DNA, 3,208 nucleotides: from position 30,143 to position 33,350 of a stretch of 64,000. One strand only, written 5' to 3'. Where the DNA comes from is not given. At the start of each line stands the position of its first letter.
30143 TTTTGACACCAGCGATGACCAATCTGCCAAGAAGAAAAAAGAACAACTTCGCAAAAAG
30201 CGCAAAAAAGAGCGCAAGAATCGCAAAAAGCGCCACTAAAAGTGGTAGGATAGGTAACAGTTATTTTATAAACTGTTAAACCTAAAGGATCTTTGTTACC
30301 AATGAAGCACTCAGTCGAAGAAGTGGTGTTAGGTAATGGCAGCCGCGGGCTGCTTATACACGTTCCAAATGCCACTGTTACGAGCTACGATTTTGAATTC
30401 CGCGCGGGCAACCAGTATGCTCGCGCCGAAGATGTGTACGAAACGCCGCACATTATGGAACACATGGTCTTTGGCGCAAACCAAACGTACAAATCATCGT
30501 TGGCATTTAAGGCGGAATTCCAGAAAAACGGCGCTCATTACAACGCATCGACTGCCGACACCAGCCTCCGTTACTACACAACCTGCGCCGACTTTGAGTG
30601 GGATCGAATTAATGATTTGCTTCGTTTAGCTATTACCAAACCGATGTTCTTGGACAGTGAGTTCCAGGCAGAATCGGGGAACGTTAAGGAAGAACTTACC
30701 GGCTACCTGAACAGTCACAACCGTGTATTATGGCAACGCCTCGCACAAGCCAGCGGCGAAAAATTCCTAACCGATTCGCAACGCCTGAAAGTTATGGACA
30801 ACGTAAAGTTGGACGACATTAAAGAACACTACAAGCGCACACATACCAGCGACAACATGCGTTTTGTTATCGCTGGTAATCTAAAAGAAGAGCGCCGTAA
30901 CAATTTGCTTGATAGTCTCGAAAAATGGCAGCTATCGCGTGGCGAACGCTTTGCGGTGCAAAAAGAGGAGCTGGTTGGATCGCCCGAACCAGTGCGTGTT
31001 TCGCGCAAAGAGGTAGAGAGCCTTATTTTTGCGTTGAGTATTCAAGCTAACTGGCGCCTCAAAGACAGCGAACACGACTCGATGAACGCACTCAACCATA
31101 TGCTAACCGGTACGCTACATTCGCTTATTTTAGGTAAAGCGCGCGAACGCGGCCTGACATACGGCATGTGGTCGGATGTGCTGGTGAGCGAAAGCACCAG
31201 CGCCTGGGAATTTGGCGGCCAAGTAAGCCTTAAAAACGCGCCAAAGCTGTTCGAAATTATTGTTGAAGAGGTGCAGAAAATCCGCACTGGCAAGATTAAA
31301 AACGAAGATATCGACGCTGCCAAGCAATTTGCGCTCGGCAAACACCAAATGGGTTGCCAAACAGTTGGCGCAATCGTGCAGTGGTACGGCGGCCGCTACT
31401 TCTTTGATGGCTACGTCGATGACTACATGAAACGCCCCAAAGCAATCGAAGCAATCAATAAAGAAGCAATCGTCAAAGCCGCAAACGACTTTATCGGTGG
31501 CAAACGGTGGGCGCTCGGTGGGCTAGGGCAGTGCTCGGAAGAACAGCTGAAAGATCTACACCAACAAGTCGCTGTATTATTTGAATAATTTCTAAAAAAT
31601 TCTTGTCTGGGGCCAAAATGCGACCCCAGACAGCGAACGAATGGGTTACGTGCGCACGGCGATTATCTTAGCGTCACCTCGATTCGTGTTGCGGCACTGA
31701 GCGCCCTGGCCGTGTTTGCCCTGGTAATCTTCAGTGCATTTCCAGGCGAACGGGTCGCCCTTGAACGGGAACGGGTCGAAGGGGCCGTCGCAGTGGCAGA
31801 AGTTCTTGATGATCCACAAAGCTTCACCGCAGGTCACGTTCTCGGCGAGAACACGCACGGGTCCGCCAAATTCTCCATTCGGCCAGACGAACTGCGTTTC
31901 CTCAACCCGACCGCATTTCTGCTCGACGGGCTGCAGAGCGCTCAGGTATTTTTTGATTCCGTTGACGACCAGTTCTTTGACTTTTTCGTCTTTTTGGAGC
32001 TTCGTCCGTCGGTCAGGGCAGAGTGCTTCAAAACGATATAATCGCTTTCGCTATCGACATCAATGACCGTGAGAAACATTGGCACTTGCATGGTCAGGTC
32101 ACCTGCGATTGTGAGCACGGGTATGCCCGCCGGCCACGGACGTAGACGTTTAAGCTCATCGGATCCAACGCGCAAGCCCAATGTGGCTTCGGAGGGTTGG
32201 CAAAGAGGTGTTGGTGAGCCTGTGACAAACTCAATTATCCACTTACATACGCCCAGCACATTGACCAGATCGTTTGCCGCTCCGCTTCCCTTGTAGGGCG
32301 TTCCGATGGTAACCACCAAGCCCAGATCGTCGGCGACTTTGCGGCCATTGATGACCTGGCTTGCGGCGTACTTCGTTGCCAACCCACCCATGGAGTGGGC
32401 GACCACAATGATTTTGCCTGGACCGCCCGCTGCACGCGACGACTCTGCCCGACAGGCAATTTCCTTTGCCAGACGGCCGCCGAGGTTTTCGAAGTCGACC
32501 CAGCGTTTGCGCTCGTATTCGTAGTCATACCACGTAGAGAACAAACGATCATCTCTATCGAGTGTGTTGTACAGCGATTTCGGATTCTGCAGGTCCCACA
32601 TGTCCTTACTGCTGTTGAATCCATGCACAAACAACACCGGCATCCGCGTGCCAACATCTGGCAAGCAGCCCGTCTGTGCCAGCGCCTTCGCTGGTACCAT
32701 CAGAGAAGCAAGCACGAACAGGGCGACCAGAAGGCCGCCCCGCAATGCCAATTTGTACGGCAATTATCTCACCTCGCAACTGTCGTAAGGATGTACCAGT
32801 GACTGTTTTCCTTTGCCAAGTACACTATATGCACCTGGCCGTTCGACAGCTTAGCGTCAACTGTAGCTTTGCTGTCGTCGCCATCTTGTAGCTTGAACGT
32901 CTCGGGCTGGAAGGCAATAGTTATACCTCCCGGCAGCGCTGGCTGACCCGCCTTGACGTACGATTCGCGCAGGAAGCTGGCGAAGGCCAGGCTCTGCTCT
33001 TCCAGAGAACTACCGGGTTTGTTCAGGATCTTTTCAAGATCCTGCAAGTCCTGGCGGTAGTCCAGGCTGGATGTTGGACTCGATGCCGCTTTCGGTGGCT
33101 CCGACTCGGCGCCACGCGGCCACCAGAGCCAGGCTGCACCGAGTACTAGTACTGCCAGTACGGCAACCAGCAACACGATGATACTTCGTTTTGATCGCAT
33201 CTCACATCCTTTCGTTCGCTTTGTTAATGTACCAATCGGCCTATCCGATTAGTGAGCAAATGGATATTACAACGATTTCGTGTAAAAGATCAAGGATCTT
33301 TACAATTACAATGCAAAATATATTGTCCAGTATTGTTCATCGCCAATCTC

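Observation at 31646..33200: Secreted lipase plus small membrane-anchored partner: candidate imported effector-type module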

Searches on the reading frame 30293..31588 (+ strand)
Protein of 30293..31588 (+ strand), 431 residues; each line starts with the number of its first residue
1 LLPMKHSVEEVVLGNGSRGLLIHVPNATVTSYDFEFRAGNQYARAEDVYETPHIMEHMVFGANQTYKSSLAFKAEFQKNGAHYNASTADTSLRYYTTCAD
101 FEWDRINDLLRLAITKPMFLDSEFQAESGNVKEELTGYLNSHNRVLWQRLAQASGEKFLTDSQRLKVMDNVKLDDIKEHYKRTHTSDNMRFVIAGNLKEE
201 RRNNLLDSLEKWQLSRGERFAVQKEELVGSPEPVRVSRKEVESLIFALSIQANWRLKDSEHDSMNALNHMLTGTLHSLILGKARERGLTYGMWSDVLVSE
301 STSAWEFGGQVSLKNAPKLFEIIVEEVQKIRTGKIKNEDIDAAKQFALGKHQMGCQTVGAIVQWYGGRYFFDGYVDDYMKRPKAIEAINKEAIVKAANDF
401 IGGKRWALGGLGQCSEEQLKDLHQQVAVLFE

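Call 6: search_protein_families(library=pfam, max_evalue=1, proteins=[window:30293-31588:+])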
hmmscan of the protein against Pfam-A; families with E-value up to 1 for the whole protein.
window:30293-31588:+ (431 aa): 4 families
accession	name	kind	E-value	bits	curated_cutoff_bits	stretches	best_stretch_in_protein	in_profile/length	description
PF05193.26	Peptidase_M16_C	-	3e-19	70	23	1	171-345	2-179/181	Peptidase M16 inactive domain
PF00675.25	Peptidase_M16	-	4.2e-12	46.6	22.3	1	51-152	33-133/149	Insulinase (Peptidase family M16)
PF20547.3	DUF6761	-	0.047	14.2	27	1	173-214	15-56/82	Family of unknown function (DUF6761)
PF04275.20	P-mevalo_kinase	-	0.078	13.4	33.8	1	171-213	28-71/114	Phosphomevalonate kinase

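Call 13: find_related_loci(query=window:30293-31588:+, collection=genome_contigs, flank=8000)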
Query window:30293-31588:+ (431 aa) in genome_contigs; peptide patterns used: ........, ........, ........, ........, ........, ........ (x = any residue, [..] = any of these).
96 stretches matched a pattern; 6 encode a relative of the query (tblastn E <= 1e-3); 6 distinct loci.
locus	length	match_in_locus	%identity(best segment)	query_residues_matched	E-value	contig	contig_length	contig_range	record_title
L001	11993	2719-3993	48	4-430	6e-131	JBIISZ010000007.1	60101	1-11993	MAG: Candidatus Saccharimonadales bacterium isolate ME2004-06-11_3300042997_group2_bin138 Rohwer_bin1547_scaffold_223_c1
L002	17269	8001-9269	45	4-426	1e-112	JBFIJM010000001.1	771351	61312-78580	MAG: Candidatus Saccharimonadales bacterium isolate Mix_sand11.2021.09.Z.86 k141_1409330_length_771351_cov_17.0050, whol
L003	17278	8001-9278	41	4-431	3e-107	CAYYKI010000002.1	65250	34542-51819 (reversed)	MAG TPA_asm: uncultured Candidatus Saccharibacteria bacterium isolate SRP173033_co2_247 genome assembly, contig: NODE_12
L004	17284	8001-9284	41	2-431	5e-105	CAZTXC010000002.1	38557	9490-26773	MAG TPA_asm: uncultured Candidatus Saccharibacteria bacterium isolate SRP342105_co1_323 genome assembly, contig: NODE_13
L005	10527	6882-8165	40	2-431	5e-106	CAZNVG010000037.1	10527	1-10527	MAG TPA_asm: uncultured Candidatus Saccharibacteria bacterium isolate SRP342105_co1_34 genome assembly, contig: NODE_870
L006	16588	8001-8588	24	8-201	5e-10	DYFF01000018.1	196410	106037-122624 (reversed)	MAG TPA_asm: Thermodesulfovibrio sp. isolate Tomsk_34_156 Tomsk_k141_69440, whole genome shotgun sequence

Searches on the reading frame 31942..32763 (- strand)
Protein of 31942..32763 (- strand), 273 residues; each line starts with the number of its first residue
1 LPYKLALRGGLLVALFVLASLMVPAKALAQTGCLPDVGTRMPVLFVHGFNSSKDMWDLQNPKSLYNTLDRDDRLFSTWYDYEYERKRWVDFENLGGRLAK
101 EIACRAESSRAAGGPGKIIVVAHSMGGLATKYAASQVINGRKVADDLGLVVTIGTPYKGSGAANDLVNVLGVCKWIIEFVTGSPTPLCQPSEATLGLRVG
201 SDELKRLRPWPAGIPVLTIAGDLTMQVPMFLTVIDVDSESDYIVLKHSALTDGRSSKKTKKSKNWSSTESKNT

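Call 6: search_protein_families(library=pfam, max_evalue=1, proteins=[window:31942-32763:-])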
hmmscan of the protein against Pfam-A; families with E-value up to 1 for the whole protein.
window:31942-32763:- (273 aa): 9 families
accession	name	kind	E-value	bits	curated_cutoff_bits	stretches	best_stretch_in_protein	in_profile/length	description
PF05057.20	DUF676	-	1.1e-09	38.6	20.3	1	43-166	8-134/217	Putative serine esterase (DUF676)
PF12697.13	Abhydrolase_6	-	7.9e-07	30.4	26.3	1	43-145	1-85/217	Alpha/beta hydrolase family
PF07819.20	PGAP1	-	1.8e-05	25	24.3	1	110-165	85-137/233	PGAP1-like alpha/beta domain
PF00561.26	Abhydrolase_1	-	0.00041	20.5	25.8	1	110-136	63-89/245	alpha/beta hydrolase fold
PF02450.21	LCAT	-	0.0027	17.5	21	1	114-162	119-167/392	Lecithin:cholesterol acyltransferase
PF24096.1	DUF7379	-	0.0056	17.1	33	1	117-164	71-119/191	Domain of unknown function (DUF7379)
PF06028.17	DUF915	-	0.029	14.2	22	0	118-168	105-154/255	Alpha/beta hydrolase of unknown function (DUF915)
PF06821.19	Ser_hydrolase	-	0.14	12.5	22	1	111-144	50-83/172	Serine hydrolase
PF01674.24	Lipase_2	-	0.14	12.1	20.3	1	41-148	2-106/219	Lipase (class 2)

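Call 7: search_protein_families(library=ncbifam, max_evalue=1, proteins=[window:31942-32763:-])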
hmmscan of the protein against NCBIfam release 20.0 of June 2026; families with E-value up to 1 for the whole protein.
window:31942-32763:- (273 aa): 1 family
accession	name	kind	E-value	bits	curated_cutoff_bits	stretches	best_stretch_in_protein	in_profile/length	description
NF011457.0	PRK14875.1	equivalog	0.003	16.6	307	0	38-58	130-150/372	acetoin dehydrogenase dihydrolipoyllysine-residue acetyltransferase subunit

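Call 72: search_protein_families(library=padloc, max_evalue=0.01, proteins=[window:31942-32763:-])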
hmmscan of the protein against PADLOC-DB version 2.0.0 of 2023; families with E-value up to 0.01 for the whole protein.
window:31942-32763:- (273 aa): 1 family
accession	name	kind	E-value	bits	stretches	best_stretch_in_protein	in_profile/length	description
PDLC03851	LmuA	-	0.0049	14.7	1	44-139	13-89/343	-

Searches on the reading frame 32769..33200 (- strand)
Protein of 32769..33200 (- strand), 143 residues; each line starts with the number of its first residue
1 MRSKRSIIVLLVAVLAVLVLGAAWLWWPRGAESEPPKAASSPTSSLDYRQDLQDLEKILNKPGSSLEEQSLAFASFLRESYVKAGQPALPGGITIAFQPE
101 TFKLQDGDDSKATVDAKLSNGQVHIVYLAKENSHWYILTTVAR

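Call 6: search_protein_families(library=pfam, max_evalue=1, proteins=[window:32769-33200:-])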
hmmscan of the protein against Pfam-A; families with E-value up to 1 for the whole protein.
window:32769-33200:- (143 aa): 2 families
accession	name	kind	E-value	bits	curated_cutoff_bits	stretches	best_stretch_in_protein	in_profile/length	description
PF21830.1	DUF6890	-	0.077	13.2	23.6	1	62-98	7-43/44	Family of unknown function (DUF6890)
PF10907.13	DUF2749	-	0.081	13.4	25.5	1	5-51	4-52/72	Protein of unknown function (DUF2749)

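Call 7: search_protein_families(library=ncbifam, max_evalue=1, proteins=[window:32769-33200:-])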
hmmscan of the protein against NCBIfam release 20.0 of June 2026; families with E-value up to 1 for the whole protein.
window:32769-33200:- (143 aa): 2 families
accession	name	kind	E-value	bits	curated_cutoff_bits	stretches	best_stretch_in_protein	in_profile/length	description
NF051431.1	Rv0361_Cterm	subfamily_domain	0.079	13.1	37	1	3-37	2-37/140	Rv0361 family membrane protein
NF052429.1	LpqS_Mycobact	equivalog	0.11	12.8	35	1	5-42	2-39/126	putative copper homeostasis (lipo)protein LpqS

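Call 9: find_homologous_proteins(query=window:32769-33200:-, max_evalue=0.01)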
Query window:32769-33200:- (143 aa): 1 proteins with E <= 0.01 among 249 candidates.
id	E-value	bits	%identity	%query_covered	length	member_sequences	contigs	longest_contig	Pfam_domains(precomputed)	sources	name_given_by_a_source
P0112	3.6e-87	307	100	100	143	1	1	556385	-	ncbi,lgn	ncbi:MAG: hypothetical protein ACREGJ_00610 [Candidatus Saccharimonadales bacterium]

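Call 26: find_homologous_proteins(query=A3, max_evalue=0.001)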
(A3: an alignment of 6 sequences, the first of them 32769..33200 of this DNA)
Query A3 (6 sequences) (143 aa, profile of the alignment): 7 proteins with E <= 0.001 among 8000 candidates.
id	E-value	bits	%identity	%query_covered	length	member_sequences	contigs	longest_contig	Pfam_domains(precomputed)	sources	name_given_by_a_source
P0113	1.4e-50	189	25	97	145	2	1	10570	-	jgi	jgi:hypothetical protein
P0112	1.3e-45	173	100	100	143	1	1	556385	-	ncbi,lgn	ncbi:MAG: hypothetical protein ACREGJ_00610 [Candidatus Saccharimonadales bacterium]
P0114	1.6e-45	172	27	91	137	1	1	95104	-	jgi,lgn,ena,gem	-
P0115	4.1e-45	171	31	95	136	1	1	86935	-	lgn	-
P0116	5.4e-45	171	28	94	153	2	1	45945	-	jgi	jgi:hypothetical protein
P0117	3.5e-39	152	26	63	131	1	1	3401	-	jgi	jgi:hypothetical protein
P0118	1.1e-36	144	24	98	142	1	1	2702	-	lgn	-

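Call 41: search_protein_families(library=pfam, max_evalue=1, proteins=[P0113])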
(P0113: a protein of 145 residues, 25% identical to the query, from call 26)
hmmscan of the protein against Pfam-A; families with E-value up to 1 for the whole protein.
P0113 (145 aa): 0 families

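Call 50: predict_structure(alignment_id=A6)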
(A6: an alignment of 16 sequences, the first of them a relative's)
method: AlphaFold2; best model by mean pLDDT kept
length: 143 residues; sequences in the alignment: 16
mean_pLDDT: 84.3   pTM: 0.65
mean pLDDT of the five models: 84.3, 84.0, 82.1, 82.0, 81.6
residues with pLDDT >= 90: 86; 70-90: 23; 50-70: 29; < 50: 5
segments of 3 or more residues with pLDDT < 50: none
pLDDT, mean of each block of 10 residues (from residue 1): 62 73 58 56 69 97 95 97 93 95 92 97 97 96 94
secondary structure, 60 per line:
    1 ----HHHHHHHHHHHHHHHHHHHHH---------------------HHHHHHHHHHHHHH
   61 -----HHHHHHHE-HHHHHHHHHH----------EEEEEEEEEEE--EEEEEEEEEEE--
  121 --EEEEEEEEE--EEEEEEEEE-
elements in order: H5-25 H47-60 H66-72 H75-84 E95-105 E108-118 E123-131 E134-142

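Call 72: search_protein_families(library=padloc, max_evalue=0.01, proteins=[window:32769-33200:-])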
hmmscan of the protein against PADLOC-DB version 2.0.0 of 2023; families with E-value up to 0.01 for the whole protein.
window:32769-33200:- (143 aa): 0 families

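Call 74: search_solved_structures(query=A6, max_evalue=0.001)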
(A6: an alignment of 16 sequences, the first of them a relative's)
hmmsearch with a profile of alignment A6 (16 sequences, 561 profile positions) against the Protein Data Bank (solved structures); distinct sequences matched with E-value up to 0.001: 23.
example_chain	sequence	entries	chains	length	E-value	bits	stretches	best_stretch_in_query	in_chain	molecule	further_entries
1qge_D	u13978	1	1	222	1.5e-09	40.1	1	247-339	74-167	PROTEIN (TRIACYLGLYCEROL HYDROLASE)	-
1ys1_X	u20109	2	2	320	2.7e-09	39.2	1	247-336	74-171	Lipase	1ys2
1hqd_A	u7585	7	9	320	2.7e-09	39.2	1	247-337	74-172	LIPASE | TRIACYL-GLYCEROL-HYDROLASE | TRIACYL-GLYCEROL HYDROLASE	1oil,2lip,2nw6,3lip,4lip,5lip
1cvl_A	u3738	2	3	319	4.7e-09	38.4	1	247-339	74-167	TRIACYLGLYCEROL HYDROLASE | Lipase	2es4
1tah_B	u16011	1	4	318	4.8e-09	38.4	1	247-339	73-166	LIPASE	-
8xy5_A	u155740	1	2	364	9e-09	37.5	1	155-341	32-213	Alpha/beta hydrolase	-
7cof_A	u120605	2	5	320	8e-08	34.3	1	174-338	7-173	Alpha/beta hydrolase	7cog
6wpx_A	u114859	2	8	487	1.3e-06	30.4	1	175-303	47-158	BlEst2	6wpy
7x2p_A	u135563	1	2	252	3.3e-05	25.7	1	253-303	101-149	Putative lipase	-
8hfw_A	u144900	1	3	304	6.3e-05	24.8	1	248-273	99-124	Alpha/beta fold hydrolase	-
5ct8_A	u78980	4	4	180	0.00013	23.8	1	177-284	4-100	Quadruple mutant lipase A | Esterase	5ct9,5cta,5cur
3d2c_A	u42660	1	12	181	0.00014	23.7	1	176-284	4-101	Lipase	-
3qmm_A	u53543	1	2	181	0.00014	23.7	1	176-284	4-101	Lipase estA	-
6nkc_A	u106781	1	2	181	0.0002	23.1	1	247-293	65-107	Lipase, Lip_vut1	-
3d2b_A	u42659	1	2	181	0.00025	22.8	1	177-284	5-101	Lipase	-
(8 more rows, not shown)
